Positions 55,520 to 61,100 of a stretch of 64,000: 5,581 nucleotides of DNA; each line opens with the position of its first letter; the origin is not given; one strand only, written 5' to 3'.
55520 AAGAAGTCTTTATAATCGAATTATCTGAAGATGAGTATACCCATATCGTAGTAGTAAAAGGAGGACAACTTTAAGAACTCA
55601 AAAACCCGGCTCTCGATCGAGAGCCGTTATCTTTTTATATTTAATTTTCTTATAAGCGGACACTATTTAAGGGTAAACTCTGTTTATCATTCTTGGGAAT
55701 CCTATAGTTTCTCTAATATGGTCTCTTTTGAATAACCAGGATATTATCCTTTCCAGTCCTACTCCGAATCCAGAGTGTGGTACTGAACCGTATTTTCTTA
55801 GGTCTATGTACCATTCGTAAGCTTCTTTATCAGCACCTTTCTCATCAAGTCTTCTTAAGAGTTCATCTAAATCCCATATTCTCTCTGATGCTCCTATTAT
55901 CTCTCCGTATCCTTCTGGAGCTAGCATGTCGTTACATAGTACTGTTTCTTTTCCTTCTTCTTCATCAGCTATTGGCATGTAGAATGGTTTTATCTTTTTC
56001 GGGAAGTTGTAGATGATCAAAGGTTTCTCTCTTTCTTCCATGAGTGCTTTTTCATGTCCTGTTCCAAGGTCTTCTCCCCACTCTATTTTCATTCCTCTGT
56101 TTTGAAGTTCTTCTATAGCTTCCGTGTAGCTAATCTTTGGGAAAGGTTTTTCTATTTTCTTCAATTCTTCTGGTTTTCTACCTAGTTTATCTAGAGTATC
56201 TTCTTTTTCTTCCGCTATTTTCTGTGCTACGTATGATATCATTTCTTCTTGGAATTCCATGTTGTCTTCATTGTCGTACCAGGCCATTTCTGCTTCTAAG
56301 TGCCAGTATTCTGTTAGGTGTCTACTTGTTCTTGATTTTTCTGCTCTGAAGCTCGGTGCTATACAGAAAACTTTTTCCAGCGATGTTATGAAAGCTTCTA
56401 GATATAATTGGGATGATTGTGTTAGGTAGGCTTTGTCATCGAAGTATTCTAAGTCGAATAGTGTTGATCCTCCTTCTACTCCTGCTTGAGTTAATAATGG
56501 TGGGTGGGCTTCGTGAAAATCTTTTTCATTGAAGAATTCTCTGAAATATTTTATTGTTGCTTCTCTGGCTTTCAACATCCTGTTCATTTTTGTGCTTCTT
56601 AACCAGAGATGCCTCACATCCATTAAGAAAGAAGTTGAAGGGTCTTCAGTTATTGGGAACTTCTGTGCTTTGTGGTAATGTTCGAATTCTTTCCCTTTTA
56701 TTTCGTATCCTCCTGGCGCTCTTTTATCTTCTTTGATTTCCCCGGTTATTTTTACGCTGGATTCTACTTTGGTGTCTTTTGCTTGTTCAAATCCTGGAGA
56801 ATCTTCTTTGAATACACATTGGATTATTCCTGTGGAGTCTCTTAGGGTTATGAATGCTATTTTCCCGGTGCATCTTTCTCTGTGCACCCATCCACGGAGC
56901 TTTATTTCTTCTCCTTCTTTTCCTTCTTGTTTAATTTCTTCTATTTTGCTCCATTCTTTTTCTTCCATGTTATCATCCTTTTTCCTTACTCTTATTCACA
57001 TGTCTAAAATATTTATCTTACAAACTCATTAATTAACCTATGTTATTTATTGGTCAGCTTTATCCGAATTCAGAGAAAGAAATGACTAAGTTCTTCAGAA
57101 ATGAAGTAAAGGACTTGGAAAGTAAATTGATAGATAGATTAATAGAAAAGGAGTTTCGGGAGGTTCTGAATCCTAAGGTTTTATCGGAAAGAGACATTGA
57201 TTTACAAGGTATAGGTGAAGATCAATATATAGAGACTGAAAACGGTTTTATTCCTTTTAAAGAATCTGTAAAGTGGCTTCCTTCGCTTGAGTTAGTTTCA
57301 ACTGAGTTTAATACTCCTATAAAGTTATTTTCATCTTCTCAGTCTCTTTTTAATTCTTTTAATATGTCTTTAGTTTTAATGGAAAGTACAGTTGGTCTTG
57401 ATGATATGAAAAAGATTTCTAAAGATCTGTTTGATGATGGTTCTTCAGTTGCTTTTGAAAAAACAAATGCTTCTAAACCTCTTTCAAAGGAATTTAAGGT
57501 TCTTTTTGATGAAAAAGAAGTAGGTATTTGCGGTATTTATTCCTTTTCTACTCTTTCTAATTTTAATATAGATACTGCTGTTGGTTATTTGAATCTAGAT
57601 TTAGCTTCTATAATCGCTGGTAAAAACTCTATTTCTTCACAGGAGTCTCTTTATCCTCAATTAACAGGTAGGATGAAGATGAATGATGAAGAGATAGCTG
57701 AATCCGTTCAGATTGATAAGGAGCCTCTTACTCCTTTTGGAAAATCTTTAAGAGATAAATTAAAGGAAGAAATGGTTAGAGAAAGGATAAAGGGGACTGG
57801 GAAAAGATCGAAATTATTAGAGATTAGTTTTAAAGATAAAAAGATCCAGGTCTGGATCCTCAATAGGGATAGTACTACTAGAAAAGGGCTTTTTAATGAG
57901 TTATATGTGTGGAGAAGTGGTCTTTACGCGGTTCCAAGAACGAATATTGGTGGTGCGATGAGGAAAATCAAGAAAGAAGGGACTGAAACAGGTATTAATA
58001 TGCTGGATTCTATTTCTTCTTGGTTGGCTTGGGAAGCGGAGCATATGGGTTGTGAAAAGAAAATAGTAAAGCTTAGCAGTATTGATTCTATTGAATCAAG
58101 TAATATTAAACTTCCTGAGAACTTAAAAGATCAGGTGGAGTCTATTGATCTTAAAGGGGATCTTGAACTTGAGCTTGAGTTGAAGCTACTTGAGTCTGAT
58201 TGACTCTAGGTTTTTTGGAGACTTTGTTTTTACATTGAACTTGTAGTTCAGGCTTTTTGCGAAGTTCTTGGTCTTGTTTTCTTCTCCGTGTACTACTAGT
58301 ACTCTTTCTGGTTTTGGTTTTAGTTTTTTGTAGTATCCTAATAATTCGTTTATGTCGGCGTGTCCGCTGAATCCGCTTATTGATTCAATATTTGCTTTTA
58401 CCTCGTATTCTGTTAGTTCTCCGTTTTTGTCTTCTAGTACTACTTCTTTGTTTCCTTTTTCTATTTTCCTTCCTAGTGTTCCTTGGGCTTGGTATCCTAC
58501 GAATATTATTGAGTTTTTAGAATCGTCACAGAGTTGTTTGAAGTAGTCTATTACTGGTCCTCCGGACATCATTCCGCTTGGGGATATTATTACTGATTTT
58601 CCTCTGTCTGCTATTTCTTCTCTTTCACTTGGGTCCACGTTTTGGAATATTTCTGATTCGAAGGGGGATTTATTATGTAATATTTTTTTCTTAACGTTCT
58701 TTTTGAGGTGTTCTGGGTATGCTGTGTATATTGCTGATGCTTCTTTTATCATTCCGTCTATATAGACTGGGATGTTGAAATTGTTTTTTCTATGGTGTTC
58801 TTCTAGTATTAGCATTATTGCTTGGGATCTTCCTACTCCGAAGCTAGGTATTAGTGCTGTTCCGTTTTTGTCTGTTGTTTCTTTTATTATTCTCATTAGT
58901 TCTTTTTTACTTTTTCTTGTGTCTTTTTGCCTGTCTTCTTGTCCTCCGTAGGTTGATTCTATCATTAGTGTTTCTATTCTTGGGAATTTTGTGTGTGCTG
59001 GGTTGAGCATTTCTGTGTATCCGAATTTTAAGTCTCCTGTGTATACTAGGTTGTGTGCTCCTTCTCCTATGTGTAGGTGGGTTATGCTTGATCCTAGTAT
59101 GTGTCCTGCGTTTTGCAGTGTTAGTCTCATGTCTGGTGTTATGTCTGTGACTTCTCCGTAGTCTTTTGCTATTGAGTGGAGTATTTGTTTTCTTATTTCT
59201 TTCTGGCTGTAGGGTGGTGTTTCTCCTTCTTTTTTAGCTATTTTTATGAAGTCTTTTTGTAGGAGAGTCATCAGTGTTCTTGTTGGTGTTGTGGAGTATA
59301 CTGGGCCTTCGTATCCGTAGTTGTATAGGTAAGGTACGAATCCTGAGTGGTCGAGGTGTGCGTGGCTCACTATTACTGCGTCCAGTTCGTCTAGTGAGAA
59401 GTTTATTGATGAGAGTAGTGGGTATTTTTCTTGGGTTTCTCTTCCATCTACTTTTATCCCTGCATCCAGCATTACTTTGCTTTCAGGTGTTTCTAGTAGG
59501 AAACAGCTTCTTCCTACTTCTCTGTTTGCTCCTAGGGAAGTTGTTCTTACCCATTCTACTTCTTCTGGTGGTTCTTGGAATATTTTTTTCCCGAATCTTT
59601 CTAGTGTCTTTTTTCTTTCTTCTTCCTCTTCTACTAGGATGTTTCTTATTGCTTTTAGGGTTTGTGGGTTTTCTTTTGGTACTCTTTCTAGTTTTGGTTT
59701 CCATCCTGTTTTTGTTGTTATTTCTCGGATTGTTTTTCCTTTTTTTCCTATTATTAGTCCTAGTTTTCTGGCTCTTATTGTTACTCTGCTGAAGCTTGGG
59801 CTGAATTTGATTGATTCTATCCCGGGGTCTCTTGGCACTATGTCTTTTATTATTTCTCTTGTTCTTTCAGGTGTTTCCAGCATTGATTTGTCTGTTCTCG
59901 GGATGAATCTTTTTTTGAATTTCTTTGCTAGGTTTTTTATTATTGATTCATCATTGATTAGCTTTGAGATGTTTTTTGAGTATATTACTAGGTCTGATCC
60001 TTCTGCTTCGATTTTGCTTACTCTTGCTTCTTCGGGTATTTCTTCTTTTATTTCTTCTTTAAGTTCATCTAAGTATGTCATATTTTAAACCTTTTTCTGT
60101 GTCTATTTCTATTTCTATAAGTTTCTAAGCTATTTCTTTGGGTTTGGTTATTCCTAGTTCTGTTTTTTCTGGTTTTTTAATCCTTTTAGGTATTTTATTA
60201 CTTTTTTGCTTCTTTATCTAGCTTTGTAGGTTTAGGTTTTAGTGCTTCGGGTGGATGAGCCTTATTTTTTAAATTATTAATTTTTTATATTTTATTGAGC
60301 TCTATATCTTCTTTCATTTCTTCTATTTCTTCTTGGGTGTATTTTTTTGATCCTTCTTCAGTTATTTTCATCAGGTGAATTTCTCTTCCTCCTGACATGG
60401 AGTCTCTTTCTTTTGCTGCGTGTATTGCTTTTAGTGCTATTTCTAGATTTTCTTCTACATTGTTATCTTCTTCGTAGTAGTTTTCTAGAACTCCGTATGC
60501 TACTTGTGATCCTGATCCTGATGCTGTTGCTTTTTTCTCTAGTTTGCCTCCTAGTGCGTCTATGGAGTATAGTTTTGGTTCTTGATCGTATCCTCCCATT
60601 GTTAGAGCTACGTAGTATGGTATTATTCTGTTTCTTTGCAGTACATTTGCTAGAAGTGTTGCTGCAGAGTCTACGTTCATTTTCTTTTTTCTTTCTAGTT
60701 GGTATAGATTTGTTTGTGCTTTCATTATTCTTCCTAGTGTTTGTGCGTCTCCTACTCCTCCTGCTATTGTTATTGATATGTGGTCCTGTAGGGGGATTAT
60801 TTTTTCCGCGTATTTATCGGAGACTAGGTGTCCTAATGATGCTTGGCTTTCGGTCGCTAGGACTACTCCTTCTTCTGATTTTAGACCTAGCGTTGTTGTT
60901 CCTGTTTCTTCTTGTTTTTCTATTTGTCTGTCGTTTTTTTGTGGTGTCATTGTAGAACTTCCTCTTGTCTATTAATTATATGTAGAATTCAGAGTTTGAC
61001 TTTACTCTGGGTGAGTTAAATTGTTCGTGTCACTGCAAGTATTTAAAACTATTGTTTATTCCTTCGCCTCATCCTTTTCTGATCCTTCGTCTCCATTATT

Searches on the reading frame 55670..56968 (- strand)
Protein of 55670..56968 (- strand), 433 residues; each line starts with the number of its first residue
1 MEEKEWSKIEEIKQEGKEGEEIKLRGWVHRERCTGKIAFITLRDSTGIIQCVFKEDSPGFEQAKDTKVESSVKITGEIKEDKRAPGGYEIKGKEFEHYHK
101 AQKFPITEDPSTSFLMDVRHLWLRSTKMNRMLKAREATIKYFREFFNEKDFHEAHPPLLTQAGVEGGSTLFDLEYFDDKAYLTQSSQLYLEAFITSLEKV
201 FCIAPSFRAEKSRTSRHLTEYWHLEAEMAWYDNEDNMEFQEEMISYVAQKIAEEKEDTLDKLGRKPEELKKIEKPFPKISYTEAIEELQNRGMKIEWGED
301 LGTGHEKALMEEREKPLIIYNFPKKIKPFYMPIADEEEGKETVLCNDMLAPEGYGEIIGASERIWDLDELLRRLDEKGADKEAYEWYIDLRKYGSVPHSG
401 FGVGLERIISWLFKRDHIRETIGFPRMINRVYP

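Call 63: search_protein_families(library=pfam, proteins=[window:55670-56968:-], max_evalue=0.0001)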
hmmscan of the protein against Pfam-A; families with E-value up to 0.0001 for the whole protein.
window:55670-56968:- (433 aa): 2 families
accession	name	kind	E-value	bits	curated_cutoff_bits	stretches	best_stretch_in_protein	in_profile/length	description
PF00152.25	tRNA-synt_2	-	6.7e-79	265.6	25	1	114-427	4-307/308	tRNA synthetases class II (D, K and N)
PF01336.31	tRNA_anti-codon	-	3.7e-18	65.7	27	1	23-96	2-73/75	OB-fold nucleic acid binding domain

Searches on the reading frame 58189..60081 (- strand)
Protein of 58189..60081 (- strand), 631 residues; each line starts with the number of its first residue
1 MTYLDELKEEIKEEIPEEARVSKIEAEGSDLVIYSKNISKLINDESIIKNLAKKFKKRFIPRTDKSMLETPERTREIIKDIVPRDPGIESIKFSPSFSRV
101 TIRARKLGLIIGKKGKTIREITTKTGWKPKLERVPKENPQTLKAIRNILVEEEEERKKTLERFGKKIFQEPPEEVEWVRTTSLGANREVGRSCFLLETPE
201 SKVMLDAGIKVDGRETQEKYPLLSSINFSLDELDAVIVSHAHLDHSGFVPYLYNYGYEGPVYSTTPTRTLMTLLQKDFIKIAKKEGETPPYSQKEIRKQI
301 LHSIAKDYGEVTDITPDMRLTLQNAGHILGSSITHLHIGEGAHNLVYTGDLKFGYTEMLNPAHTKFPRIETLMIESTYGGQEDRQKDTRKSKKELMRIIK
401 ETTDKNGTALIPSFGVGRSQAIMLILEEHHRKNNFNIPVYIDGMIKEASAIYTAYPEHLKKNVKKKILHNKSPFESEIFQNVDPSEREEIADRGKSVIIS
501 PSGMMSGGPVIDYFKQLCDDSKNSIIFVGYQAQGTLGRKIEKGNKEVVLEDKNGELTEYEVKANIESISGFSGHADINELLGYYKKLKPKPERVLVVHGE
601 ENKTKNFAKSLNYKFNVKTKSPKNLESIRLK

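Call 64: search_protein_families(library=pfam, proteins=[window:58189-60081:-], max_evalue=0.0001)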
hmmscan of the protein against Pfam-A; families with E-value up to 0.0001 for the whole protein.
window:58189-60081:- (631 aa): 8 families
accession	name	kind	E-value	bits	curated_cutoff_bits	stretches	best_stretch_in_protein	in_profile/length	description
PF10996.14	Beta-Casp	-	3.1e-31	108.8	27.7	1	420-540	2-120/120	Beta-Casp domain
PF17214.9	KH_TffA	-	1.1e-18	67.3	22.6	1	3-68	3-68/68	Transcription termination factor FttA, KH domain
PF07521.17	RMMBL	-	1.2e-18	67.2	21.6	1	559-618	2-59/63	Zn-dependent metallo-hydrolase RNA specificity domain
PF00753.33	Lactamase_B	-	2.3e-14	54.2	22.7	1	189-362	4-161/196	Metallo-beta-lactamase superfamily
PF16661.11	Lactamase_B_6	-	3.2e-09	36.9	27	1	195-361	1-172/193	Metallo-beta-lactamase superfamily domain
PF12706.13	Lactamase_B_2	-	8.1e-07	29.3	27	1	203-388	3-176/200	Beta-lactamase superfamily domain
PF00013.35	KH_1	-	2.6e-06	27.6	21.5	1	99-128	3-32/66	KH domain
PF07650.23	KH_2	-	4.9e-05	23.5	22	0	97-124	26-53/78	KH domain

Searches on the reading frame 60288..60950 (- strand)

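Call 64: search_protein_families(library=pfam, proteins=[window:60288-60950:-], max_evalue=0.0001)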
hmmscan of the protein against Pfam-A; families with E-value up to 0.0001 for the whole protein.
window:60288-60950:- (221 aa): 1 family
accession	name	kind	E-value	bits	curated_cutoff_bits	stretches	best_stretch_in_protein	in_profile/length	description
PF00227.31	Proteasome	-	3.2e-51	174.1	22.4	1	15-188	2-182/189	Proteasome subunit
